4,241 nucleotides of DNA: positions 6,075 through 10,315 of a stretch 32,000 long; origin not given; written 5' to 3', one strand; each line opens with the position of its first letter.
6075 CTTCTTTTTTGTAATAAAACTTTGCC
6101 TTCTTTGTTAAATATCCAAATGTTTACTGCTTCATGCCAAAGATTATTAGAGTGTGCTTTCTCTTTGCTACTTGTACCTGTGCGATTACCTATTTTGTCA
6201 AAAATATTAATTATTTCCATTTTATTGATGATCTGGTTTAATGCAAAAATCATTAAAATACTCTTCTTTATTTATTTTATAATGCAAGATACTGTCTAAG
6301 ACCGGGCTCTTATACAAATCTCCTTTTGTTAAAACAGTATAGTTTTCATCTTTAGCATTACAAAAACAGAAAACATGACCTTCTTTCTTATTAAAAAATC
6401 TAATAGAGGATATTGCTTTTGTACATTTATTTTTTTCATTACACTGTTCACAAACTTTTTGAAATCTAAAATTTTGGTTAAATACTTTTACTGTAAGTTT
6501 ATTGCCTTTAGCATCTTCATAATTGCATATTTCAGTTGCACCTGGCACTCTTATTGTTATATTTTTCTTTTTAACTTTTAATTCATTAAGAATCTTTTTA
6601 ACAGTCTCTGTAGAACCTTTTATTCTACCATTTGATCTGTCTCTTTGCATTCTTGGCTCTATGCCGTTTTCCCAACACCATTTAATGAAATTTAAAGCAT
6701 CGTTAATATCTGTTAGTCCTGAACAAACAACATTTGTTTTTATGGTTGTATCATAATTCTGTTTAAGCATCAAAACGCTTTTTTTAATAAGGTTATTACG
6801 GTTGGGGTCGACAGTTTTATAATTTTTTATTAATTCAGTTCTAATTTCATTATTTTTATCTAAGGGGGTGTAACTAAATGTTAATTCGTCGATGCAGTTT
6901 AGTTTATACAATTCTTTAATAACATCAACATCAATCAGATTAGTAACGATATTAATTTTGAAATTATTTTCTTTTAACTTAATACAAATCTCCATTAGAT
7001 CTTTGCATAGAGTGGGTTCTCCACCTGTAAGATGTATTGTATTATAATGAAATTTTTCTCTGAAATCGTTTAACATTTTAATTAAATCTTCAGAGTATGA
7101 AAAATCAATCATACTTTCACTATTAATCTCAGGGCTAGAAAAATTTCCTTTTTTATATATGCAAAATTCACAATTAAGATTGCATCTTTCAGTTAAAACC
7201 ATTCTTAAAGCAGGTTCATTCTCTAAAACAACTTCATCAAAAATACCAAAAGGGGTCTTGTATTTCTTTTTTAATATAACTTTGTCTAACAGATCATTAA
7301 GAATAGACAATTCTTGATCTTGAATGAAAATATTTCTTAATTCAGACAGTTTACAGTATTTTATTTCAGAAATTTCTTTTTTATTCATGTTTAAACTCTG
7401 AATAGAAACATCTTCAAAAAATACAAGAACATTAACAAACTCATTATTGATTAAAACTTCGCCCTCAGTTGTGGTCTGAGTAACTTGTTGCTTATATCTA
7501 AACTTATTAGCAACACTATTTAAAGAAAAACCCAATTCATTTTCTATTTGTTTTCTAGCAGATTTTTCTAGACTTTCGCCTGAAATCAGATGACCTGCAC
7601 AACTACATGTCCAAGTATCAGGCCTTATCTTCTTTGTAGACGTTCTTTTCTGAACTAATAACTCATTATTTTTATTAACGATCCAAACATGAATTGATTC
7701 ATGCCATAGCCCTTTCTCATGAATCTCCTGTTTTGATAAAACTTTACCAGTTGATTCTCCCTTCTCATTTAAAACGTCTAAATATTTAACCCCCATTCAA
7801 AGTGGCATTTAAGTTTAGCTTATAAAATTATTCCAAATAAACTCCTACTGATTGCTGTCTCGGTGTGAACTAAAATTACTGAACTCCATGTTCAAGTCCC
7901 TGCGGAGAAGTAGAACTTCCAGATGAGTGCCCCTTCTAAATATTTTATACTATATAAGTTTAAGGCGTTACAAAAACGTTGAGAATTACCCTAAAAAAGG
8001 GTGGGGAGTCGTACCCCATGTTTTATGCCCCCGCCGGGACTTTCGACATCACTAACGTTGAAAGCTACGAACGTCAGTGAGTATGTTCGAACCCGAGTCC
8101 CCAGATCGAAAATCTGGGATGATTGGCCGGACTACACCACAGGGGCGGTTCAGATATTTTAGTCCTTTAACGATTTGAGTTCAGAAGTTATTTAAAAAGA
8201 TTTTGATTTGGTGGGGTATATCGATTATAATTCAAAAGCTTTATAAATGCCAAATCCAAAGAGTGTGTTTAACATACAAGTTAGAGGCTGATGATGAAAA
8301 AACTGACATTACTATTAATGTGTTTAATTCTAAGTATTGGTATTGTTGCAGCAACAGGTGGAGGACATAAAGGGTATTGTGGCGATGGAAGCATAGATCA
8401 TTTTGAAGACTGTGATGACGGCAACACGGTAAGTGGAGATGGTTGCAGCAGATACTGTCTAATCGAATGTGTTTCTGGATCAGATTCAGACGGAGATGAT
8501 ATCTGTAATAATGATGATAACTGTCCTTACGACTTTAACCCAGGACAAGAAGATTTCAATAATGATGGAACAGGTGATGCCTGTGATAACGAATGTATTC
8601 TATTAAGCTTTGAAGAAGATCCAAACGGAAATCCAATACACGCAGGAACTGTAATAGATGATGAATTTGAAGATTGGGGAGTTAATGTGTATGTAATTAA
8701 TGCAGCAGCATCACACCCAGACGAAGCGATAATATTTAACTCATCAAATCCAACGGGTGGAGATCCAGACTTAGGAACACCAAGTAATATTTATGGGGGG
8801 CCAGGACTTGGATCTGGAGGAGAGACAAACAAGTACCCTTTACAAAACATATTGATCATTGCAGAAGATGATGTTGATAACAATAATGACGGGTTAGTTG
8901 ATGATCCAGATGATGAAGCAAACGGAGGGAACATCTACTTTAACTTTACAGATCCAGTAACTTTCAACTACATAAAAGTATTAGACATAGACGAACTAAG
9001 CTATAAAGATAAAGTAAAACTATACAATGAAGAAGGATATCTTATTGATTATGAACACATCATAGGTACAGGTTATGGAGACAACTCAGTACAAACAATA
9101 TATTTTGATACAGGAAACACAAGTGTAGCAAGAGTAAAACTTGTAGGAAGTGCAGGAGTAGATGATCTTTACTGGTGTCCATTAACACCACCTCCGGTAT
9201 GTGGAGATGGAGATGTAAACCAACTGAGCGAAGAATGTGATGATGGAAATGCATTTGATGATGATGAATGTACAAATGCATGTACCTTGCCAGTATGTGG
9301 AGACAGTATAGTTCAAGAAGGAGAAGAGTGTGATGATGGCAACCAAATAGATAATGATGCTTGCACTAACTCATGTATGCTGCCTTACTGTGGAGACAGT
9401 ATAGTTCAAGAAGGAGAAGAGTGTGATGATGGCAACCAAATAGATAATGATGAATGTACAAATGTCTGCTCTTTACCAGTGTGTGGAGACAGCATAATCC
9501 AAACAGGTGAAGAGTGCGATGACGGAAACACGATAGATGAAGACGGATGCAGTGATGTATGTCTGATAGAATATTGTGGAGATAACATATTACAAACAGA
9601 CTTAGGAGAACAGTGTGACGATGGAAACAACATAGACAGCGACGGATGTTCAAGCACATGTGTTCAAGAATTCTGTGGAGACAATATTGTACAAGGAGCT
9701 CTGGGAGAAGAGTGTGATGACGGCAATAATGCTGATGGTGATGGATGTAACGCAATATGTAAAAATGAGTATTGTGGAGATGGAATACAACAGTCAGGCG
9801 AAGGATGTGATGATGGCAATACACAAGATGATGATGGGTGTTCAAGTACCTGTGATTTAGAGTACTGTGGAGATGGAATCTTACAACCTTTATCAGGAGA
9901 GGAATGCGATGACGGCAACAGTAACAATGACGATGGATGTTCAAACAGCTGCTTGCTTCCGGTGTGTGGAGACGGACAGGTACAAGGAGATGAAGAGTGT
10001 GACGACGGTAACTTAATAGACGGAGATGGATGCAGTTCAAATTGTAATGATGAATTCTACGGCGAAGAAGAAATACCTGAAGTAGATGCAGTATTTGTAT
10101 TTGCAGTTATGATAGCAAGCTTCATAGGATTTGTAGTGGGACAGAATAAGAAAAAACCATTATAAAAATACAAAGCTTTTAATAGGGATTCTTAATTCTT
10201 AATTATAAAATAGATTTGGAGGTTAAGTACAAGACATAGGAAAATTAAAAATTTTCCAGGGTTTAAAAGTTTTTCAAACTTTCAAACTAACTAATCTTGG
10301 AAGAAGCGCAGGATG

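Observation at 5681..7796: Candidate novel nucleotide-modifying module: degenerate-Nudix/MoaA-like radical SAM fusion plus a catalytically intact paralogous Nudix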

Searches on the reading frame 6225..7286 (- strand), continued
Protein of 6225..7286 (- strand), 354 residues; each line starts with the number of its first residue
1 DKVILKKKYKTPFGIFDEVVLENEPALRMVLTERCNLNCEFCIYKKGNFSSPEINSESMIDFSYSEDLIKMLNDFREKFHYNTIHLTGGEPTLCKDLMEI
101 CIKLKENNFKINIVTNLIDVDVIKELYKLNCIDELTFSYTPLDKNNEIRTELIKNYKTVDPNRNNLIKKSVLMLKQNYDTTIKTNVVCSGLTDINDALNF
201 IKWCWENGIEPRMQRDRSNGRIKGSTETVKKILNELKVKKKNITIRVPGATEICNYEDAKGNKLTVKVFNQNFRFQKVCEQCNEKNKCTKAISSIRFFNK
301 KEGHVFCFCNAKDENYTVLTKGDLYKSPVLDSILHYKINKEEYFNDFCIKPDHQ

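Call 86: search_solved_structures(query=A2, max_evalue=0.001, show_alignments=3)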
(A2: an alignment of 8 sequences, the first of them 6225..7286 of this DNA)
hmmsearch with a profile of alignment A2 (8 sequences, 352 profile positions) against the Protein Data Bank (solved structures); distinct sequences matched with E-value up to 0.001: 4.
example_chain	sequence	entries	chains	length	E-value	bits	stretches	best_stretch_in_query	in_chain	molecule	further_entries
7tol_A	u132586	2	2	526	3.3e-06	29.7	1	30-128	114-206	glycerol dibiphytanyl glycerol tetraether - macrocyclic archaeol synthase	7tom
1tv7_A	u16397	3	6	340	4.4e-06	29.2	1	25-205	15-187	Molybdenum cofactor biosynthesis protein A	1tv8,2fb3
2fb2_A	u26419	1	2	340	4.9e-05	25.8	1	26-205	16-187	Molybdenum cofactor biosynthesis protein A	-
8wm2_A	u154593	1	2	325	0.00022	23.6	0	19-118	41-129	Fe-S radical SAM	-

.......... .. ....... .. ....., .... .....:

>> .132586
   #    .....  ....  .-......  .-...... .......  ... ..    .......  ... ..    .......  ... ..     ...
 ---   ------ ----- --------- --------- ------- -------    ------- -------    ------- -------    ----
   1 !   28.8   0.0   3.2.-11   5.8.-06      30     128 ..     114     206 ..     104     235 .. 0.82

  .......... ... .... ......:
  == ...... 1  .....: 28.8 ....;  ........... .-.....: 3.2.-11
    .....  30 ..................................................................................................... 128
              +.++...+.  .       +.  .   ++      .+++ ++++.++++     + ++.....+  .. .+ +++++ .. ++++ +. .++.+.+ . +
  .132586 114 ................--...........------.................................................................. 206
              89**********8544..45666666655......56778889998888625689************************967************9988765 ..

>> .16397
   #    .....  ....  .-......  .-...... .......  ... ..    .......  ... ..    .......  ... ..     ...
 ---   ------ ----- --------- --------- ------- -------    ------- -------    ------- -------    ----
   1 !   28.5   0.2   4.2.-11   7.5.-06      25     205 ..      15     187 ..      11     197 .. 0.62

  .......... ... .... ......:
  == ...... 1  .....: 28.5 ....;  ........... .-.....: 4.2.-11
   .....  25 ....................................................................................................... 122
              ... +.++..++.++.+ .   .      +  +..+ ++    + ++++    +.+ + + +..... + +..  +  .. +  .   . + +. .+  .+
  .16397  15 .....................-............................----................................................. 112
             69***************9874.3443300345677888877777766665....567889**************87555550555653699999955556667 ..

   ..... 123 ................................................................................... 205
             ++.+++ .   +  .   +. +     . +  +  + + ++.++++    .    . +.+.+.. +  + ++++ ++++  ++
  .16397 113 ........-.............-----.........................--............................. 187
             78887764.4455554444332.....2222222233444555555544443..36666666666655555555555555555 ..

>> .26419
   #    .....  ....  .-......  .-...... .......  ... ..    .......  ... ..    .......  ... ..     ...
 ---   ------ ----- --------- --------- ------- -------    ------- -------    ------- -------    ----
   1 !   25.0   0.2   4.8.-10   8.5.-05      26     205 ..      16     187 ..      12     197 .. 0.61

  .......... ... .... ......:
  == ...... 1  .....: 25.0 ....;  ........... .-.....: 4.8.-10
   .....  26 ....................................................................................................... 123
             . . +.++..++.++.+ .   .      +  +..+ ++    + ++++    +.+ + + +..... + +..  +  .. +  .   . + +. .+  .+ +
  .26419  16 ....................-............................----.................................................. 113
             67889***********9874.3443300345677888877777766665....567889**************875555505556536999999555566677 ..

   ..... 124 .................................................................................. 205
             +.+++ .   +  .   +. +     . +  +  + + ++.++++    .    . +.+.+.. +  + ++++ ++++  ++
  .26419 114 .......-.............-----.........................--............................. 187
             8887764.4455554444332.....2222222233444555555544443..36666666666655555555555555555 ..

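Call 88: search_solved_structures(query=A4, max_evalue=1e-20, show_alignments=3)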
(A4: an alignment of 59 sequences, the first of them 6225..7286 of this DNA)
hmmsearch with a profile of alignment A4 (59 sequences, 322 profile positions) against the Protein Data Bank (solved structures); distinct sequences matched with E-value up to 1e-20: 3.
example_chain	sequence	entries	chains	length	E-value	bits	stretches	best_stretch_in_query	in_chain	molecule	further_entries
1tv7_A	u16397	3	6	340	4.6e-30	108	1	10-270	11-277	Molybdenum cofactor biosynthesis protein A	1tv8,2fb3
2fb2_A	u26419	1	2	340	4.9e-28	101.4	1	11-270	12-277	Molybdenum cofactor biosynthesis protein A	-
8wm2_A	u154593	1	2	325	2.2e-27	99.2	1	10-295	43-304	Fe-S radical SAM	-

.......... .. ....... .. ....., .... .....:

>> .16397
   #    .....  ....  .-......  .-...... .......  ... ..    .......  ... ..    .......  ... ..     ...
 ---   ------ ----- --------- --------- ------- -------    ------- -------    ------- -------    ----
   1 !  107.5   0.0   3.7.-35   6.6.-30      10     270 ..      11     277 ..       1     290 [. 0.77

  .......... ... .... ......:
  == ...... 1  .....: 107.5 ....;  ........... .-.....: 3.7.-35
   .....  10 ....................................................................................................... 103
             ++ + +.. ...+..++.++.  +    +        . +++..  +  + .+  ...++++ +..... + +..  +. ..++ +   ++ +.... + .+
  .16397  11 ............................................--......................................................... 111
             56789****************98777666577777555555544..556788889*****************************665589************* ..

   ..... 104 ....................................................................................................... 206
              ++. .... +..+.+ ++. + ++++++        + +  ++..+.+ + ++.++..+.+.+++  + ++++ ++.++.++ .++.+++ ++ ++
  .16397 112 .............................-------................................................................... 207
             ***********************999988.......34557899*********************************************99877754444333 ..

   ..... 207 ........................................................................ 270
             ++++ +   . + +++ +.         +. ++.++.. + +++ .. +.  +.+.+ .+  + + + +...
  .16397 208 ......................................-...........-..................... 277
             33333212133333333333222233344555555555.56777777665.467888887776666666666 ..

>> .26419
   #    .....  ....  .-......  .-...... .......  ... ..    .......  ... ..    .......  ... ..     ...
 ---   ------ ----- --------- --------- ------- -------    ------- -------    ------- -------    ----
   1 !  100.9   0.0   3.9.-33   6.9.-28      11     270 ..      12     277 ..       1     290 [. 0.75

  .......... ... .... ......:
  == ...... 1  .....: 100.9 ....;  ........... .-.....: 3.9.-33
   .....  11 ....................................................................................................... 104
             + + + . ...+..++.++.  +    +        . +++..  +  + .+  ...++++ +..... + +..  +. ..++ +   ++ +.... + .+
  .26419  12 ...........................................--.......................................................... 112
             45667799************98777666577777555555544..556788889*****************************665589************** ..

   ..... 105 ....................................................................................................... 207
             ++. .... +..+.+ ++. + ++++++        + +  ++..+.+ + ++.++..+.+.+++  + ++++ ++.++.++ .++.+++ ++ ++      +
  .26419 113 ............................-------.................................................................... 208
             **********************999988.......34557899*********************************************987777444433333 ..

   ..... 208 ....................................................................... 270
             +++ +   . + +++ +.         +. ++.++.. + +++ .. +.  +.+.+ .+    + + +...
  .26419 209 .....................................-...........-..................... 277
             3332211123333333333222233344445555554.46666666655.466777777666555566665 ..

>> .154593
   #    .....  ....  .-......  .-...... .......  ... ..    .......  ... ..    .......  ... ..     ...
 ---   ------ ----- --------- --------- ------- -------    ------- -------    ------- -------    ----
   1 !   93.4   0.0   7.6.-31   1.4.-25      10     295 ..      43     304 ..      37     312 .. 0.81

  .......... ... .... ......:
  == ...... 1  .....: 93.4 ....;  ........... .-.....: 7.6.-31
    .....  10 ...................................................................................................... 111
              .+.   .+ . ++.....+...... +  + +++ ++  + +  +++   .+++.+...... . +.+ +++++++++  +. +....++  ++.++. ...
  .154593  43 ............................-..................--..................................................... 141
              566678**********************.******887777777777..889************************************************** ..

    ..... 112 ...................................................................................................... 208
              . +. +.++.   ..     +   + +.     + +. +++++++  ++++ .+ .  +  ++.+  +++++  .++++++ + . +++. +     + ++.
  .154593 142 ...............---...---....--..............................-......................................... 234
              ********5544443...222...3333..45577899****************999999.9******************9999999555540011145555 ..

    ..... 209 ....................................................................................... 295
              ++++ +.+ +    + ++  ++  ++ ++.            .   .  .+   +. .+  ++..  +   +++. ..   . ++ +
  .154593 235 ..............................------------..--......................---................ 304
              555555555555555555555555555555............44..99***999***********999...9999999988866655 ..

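Call 93: fold_search(model_id=the predicted structure, library=viral)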
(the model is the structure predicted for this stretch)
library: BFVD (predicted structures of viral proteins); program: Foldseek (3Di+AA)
matches with E <= 10: 814; with E <= 0.001: 36
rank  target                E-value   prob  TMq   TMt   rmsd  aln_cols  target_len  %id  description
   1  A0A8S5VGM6            2.0e-08  1.00  0.42  0.44  14.1       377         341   15  Tungsten cofactor oxidoreductase radical SAM maturase [Myoviridae sp. ctkfK18]
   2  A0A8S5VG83            2.3e-08  1.00  0.44  0.42   4.2       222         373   21  Putative Fe-S oxidoreductase [Myoviridae sp. ctkfK18]
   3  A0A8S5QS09            2.8e-08  1.00  0.40  0.26   6.4       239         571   15  7-cyano-7-deazaguanine synthase [Myoviridae sp. ctgXL3]
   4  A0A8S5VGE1            4.1e-07  1.00  0.39  0.38   4.4       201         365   19  Fe-S oxidoreductase [Myoviridae sp. ctkfK18]
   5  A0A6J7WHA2            8.9e-07  1.00  0.35  0.31   6.3       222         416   18  4Fe-4S single cluster domain containing protein [uncultured Caudovirales phage]
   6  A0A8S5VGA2            1.7e-06  1.00  0.37  0.33   4.8       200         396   20  Fe-S oxidoreductase [Myoviridae sp. ctkfK18]
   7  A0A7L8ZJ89            4.3e-06  1.00  0.35  0.36  18.4       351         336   16  Putative radical SAM protein [Campylobacter phage F379]
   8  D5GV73                5.1e-06  1.00  0.33  0.39   4.8       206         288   19  Hypothetical phage protein (Radical SAM family) [Campylobacter phage CP220]
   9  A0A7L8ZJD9            5.1e-06  1.00  0.40  0.37   7.4       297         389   13  Putative radical SAM protein [Campylobacter phage F379]
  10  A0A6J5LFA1            8.2e-06  1.00  0.38  0.37   6.8       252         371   15  AslB Arylsulfatase regulator (Fe-S oxidoreductase) [uncultured Caudovirales phage]
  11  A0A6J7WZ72            1.1e-05  1.00  0.39  0.64   4.5       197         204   18  Radical_SAM domain containing protein [uncultured Caudovirales phage]
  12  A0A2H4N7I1            1.1e-05  1.00  0.39  0.40   4.2       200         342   17  (no name in the UniProt tables at hand)
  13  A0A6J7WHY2            2.3e-05  1.00  0.38  0.36   5.6       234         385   15  Radical_SAM domain containing protein [uncultured Caudovirales phage]
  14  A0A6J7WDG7            2.3e-05  1.00  0.34  0.38  11.0       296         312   14  Radical_SAM domain containing protein [uncultured Caudovirales phage]
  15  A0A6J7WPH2            3.9e-05  1.00  0.37  0.31   5.9       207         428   15  Radical_SAM domain containing protein [uncultured Caudovirales phage]
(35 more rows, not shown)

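Call 100: search_protein_families(library=pfam, proteins=[L011:6632-7759:+, L011:7767-8765:+, L011:8755-9888:+, L011:11501-12742:+, L012:2442-3248:+], max_evalue=0.001)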
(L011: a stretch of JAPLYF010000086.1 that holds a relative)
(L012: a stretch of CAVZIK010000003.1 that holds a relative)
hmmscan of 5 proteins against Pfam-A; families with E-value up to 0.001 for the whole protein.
L011:6632-7759:+ (375 aa): 0 families

L011:7767-8765:+ (332 aa): 2 families
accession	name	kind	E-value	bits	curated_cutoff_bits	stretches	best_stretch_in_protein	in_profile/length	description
PF02016.21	Peptidase_S66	-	3e-33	115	25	1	19-138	1-121/121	LD-carboxypeptidase N-terminal domain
PF17676.7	Peptidase_S66C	-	1.9e-27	96.7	23.7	1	205-318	2-120/120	LD-carboxypeptidase C-terminal domain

L011:8755-9888:+ (377 aa): 1 family
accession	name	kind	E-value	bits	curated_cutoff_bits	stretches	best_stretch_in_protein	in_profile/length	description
PF00152.25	tRNA-synt_2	-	1.8e-28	100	25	1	37-370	6-307/308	tRNA synthetases class II (D, K and N)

L011:11501-12742:+ (413 aa): 1 family
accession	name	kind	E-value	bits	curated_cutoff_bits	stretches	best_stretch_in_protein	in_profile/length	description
PF00155.27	Aminotran_1_2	-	6.5e-47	160.9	19.7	1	40-403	2-361/361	Aminotransferase class I and II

L012:2442-3248:+ (268 aa): 5 families
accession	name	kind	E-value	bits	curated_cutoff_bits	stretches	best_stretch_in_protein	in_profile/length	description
PF13649.12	Methyltransf_25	-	1.2e-10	42.3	27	1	74-125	1-52/97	Methyltransferase domain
PF08242.18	Methyltransf_12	-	1.4e-06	29.4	30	1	75-120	1-46/98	Methyltransferase domain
PF08241.18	Methyltransf_11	-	4.4e-05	24.5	21.2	1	75-119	1-43/95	Methyltransferase domain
PF13847.12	Methyltransf_31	-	0.00028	21.1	27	1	73-109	6-43/145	Methyltransferase domain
PF01209.24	Ubie_methyltran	-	0.00087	19.1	20.1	0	72-119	49-97/233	ubiE/COQ5 methyltransferase family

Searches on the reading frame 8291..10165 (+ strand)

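Call 97: search_protein_families(library=pfam, proteins=[window:8291-10165:+], max_evalue=0.001)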
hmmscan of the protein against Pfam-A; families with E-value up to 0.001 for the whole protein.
window:8291-10165:+ (624 aa): 1 family
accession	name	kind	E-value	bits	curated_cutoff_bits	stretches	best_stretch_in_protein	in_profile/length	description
PF13948.11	DUF4215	-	2.3e-57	191.5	27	9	552-586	15-47/47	Domain of unknown function (DUF4215)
